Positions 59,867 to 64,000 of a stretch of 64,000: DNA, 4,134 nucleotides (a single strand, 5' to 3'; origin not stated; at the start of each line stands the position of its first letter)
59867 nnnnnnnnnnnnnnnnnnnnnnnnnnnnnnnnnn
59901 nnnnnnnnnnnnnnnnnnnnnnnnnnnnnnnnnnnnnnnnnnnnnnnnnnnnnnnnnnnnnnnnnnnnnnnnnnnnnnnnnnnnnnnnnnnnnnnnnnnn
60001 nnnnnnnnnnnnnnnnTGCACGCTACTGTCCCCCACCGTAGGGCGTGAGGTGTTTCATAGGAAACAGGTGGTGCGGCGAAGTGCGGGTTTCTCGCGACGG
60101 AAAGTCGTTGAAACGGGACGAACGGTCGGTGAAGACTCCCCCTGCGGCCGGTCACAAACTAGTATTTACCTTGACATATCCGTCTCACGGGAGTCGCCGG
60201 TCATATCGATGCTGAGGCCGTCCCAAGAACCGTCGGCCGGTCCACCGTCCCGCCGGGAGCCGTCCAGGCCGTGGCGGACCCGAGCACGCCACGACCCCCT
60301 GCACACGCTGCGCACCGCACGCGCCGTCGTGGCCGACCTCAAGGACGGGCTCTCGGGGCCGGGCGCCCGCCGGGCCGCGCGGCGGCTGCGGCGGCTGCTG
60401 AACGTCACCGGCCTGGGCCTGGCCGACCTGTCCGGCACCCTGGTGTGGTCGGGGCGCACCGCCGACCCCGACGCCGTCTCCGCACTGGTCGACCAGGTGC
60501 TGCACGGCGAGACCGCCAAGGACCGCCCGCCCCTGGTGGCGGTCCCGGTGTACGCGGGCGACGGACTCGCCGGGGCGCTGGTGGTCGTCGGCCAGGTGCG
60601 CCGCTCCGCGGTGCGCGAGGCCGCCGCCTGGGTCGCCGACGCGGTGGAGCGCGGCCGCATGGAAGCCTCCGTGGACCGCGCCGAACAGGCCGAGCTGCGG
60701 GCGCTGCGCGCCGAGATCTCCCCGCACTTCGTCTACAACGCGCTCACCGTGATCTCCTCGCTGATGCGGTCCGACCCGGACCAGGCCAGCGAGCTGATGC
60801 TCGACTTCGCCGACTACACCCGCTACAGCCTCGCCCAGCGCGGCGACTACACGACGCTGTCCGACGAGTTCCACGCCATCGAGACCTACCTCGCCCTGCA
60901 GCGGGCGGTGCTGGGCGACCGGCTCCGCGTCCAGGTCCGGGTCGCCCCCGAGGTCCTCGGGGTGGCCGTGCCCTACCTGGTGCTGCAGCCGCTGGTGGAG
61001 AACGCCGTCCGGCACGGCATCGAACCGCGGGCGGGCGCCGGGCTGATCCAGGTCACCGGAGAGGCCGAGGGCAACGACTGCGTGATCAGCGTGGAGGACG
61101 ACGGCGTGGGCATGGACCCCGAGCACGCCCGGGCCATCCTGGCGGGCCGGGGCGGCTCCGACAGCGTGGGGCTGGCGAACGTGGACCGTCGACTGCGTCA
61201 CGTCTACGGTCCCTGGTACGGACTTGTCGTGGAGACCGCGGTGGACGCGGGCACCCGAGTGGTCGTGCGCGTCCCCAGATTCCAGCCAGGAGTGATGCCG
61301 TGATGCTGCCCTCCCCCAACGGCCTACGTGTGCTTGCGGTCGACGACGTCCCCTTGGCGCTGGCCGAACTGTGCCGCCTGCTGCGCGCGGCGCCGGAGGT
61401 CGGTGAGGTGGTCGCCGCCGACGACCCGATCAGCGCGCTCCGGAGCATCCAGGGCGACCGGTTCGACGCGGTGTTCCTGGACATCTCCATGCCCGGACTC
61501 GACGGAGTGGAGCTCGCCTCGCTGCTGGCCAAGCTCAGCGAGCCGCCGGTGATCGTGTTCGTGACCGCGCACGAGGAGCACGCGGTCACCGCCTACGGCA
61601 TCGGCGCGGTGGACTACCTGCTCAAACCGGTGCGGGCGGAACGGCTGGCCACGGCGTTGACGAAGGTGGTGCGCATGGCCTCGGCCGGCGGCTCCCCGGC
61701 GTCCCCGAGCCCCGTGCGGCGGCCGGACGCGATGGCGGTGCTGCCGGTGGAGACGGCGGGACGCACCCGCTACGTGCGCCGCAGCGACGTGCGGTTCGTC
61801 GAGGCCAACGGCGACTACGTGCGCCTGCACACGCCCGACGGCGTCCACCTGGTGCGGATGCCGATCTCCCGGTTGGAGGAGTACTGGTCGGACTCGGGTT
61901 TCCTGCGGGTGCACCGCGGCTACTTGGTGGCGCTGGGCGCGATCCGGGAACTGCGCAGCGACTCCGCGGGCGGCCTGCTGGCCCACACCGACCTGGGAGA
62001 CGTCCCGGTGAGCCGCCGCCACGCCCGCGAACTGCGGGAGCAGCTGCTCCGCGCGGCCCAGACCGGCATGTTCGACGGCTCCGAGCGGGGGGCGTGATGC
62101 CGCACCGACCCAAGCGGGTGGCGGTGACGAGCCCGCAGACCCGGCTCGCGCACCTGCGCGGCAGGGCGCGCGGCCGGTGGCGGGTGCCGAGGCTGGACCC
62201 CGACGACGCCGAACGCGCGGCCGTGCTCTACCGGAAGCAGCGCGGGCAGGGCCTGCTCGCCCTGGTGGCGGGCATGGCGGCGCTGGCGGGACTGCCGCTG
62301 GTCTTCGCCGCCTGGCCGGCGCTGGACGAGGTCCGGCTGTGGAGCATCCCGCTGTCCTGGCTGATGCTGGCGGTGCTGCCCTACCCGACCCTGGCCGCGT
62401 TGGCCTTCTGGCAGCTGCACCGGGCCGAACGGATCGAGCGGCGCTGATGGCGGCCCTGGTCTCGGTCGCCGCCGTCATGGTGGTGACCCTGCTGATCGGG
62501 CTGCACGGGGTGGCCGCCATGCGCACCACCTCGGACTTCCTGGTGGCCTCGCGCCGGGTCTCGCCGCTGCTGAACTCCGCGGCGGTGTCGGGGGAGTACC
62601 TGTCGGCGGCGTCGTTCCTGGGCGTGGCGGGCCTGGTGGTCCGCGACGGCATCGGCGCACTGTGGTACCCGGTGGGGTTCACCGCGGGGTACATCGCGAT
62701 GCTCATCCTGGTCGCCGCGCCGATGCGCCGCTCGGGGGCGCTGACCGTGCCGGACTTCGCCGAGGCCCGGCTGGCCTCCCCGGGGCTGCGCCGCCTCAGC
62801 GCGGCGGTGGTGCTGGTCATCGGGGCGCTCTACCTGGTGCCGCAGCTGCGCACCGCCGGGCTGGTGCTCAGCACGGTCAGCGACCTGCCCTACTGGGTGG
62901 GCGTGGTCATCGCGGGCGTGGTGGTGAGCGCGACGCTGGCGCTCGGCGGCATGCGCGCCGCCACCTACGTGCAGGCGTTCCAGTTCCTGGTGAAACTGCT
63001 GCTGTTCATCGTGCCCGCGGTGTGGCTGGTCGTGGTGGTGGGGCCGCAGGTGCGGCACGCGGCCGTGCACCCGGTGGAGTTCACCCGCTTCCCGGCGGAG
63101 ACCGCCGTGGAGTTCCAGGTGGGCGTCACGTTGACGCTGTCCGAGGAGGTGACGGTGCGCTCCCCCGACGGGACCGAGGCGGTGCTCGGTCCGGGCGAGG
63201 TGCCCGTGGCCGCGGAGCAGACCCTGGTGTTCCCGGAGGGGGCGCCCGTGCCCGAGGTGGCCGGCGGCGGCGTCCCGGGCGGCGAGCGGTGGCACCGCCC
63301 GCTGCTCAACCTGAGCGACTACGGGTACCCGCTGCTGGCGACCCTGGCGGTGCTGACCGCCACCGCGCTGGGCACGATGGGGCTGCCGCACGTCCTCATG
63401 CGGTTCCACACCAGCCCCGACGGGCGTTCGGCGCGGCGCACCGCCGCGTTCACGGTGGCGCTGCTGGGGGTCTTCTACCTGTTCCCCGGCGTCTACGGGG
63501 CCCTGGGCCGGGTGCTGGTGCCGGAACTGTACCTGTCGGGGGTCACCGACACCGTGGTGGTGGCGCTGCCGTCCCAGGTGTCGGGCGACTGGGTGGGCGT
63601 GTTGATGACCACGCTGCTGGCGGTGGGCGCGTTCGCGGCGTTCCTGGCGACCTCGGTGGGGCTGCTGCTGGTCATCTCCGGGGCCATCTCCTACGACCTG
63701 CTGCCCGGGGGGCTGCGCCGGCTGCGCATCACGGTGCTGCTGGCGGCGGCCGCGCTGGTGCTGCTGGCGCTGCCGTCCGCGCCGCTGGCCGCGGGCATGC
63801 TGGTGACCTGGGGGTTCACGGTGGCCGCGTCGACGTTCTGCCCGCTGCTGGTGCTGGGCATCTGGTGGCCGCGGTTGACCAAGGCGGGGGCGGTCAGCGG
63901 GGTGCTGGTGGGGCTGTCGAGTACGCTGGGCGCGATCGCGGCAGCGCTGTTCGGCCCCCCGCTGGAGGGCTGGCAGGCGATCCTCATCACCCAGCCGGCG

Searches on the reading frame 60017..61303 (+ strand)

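Call 56: search_protein_families(library=pfam, proteins=[window:60017-61303:+], max_evalue=0.0001)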
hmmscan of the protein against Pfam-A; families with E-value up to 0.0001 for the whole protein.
window:60017-61303:+ (428 aa): 2 families
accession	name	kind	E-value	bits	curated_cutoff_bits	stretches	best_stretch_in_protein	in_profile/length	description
PF06580.19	His_kinase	-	4.4e-21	75.4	25.2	1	225-303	1-81/81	Histidine kinase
PF02518.31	HATPase_c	-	1.2e-11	45.4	26.4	1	320-421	7-109/111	Histidine kinase-, DNA gyrase B-, and HSP90-like ATPase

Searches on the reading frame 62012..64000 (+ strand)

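Call 56: search_protein_families(library=pfam, proteins=[window:62012-64000:+], max_evalue=0.0001)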
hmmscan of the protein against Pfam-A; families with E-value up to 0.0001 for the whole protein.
window:62012-64000:+ (663 aa): 1 family
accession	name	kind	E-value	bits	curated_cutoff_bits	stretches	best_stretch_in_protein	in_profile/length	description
PF00474.23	SSF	-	4.3e-36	125.1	22.8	2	176-344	1-170/406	Sodium:solute symporter family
